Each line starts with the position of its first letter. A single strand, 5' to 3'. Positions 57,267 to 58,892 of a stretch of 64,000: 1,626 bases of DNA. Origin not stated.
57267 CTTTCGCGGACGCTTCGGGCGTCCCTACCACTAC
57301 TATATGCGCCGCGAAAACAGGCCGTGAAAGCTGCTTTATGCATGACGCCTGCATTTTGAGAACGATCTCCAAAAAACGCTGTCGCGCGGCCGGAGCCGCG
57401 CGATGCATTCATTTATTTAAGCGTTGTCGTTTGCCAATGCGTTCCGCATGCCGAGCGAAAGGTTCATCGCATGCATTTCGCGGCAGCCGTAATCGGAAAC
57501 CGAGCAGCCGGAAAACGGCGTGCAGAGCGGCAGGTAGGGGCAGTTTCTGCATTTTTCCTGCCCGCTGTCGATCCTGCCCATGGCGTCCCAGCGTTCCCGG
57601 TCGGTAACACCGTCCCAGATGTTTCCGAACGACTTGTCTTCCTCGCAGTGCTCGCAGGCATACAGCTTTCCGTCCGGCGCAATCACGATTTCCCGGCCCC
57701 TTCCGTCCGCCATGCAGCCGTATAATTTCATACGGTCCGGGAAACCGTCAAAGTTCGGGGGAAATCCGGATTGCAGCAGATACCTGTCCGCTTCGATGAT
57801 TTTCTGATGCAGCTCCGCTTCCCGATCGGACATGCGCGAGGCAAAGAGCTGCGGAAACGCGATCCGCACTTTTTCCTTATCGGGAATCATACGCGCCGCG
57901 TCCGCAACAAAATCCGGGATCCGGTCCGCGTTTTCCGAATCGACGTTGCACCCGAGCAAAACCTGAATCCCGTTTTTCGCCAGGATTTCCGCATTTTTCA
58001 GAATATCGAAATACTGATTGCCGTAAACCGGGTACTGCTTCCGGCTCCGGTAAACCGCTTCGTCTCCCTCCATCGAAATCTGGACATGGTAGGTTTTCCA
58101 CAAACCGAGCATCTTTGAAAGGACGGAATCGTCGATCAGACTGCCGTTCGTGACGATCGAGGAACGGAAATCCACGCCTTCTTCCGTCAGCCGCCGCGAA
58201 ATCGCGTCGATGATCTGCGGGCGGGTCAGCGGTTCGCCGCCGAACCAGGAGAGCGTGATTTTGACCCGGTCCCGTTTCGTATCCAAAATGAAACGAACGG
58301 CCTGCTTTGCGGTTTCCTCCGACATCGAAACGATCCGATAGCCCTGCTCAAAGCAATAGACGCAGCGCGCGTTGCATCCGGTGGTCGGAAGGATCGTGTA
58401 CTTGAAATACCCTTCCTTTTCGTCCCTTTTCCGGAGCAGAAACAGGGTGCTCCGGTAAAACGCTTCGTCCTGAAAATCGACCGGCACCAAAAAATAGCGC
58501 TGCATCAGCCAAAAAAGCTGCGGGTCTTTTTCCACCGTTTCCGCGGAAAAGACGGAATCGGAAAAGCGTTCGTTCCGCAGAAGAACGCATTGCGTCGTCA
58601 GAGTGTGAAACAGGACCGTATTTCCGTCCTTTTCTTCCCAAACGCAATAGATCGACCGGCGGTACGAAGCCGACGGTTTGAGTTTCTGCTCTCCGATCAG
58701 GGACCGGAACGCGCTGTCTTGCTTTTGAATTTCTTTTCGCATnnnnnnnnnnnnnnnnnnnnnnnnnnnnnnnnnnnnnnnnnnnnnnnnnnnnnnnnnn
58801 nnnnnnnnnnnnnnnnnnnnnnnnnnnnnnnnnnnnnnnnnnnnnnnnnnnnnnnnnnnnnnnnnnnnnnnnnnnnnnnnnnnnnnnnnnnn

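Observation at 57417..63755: Four radical SAM/SPASM maturases interleaved with four leader-sharing short peptides: a multi-precursor RiPP locus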

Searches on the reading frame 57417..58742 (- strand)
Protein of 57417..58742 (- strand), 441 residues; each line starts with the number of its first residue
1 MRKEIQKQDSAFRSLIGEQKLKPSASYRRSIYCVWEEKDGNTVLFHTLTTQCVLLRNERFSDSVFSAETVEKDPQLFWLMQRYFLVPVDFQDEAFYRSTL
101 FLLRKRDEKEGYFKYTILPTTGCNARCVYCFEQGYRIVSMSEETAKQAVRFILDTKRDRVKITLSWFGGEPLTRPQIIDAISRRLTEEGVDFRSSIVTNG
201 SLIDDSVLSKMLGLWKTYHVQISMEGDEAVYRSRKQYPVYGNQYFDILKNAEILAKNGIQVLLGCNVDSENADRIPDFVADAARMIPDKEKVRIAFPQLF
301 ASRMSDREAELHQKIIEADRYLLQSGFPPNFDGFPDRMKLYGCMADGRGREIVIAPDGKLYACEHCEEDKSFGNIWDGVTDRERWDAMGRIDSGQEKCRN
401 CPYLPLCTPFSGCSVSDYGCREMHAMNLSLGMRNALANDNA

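Call 3: search_protein_families(library=ncbifam, proteins=[window:57417-58742:-], max_evalue=0.01)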
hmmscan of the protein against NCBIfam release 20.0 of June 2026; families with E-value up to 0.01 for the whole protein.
window:57417-58742:- (441 aa): 67 families (the best 25 are shown)
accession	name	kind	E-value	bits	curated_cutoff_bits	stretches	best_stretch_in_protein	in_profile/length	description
TIGR04463.1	rSAM_vs_C_rich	equivalog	1.8e-34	119.2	525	1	36-410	6-393/438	TIGR04463 family radical SAM/SPASM RiPP maturase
NF038107.1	rSAM_NF038107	equivalog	8e-31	107.3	600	2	36-279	11-260/444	Cys-every-fifth radical SAM/SPASM peptide maturase CefB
TIGR04280.1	geopep_mat_rSAM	hypoth_equivalog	9.8e-31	107.2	400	1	35-416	12-395/428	geopeptide radical SAM maturase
TIGR04334.1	rSAM_Clo7bot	equivalog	2e-28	99.2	600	1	113-413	90-405/440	radical SAM/SPASM domain Clo7bot peptide maturase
NF052473.1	rSAM_FlmE_OhkG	exception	1.1e-27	96.9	500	1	51-285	35-279/481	FlmE/OhkG family radical SAM/SPASM peptide maturase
NF047865.1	rSAM_PapB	equivalog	7.3e-24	84.6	340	1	116-257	6-152/330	PapB family radical SAM/SPASM ranthipeptide maturase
TIGR03906.1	quino_hemo_SAM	equivalog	1.2e-17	63.7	453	1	120-248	101-234/467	quinohemoprotein amine dehydrogenase maturation protein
TIGR03974.1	rSAM_six_Cys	equivalog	2.6e-17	62.9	425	2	121-233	105-223/451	thioether cross-link-forming SCIFF peptide maturase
TIGR04068.1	rSAM_ocin_clost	equivalog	2.9e-17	62.7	500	1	119-255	90-233/462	Cys-rich peptide radical SAM maturase CcpM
TIGR04064.1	rSAM_nif11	equivalog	5.4e-17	61.6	518.7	1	118-246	83-215/459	nif11-like peptide radical SAM maturase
TIGR03978.1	rSAM_paired_1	equivalog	5.2e-15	55.1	370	1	38-252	9-225/466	His-Xaa-Ser system radical SAM maturase HxsB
TIGR03942.1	sulfatase_rSAM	equivalog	2.7e-14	53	349.45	2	121-273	9-167/363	anaerobic sulfatase maturase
NF040492.1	not_ScfB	exception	1e-13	51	855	1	105-248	86-236/450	ScfB-related radical SAM/SPASM orphan maturase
NF041298.1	rSAM_mat_DynA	equivalog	1.8e-13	50.2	450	1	117-277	5-169/356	dynobactin maturation radical SAM/SPASM protein DynA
TIGR04546.1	rSAM_ahbC_deAc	equivalog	1e-12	47.6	650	1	120-300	46-214/390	12,18-didecarboxysiroheme deacetylase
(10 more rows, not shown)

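Call 4: search_protein_families(library=pfam, proteins=[window:57417-58742:-], max_evalue=0.01)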
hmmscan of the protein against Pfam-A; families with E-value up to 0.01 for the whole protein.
window:57417-58742:- (441 aa): 3 families
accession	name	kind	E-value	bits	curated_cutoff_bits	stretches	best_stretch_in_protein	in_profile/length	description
PF04055.27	Radical_SAM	-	1.7e-14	54.8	29.5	1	117-279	1-163/166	Radical SAM superfamily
PF13353.11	Fer4_12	-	9.1e-08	32.9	22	1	120-238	12-129/137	4Fe-4S single cluster domain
PF13186.11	SPASM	-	0.0019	18.9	21.5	1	349-402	5-67/67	Iron-sulfur cluster-binding domain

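Call 71: find_related_loci(query=A7, collection=metagenome_contigs, flank=8000)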
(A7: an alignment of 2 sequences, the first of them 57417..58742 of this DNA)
Query A7 (441 aa) in metagenome_contigs; peptide patterns used: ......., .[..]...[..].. (x = any residue, [..] = any of these).
111 stretches matched a pattern; 1 encode a relative of the query (tblastn E <= 1e-3); 1 distinct loci.
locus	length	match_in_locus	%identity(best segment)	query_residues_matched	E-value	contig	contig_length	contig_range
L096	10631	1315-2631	56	1-439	6e-169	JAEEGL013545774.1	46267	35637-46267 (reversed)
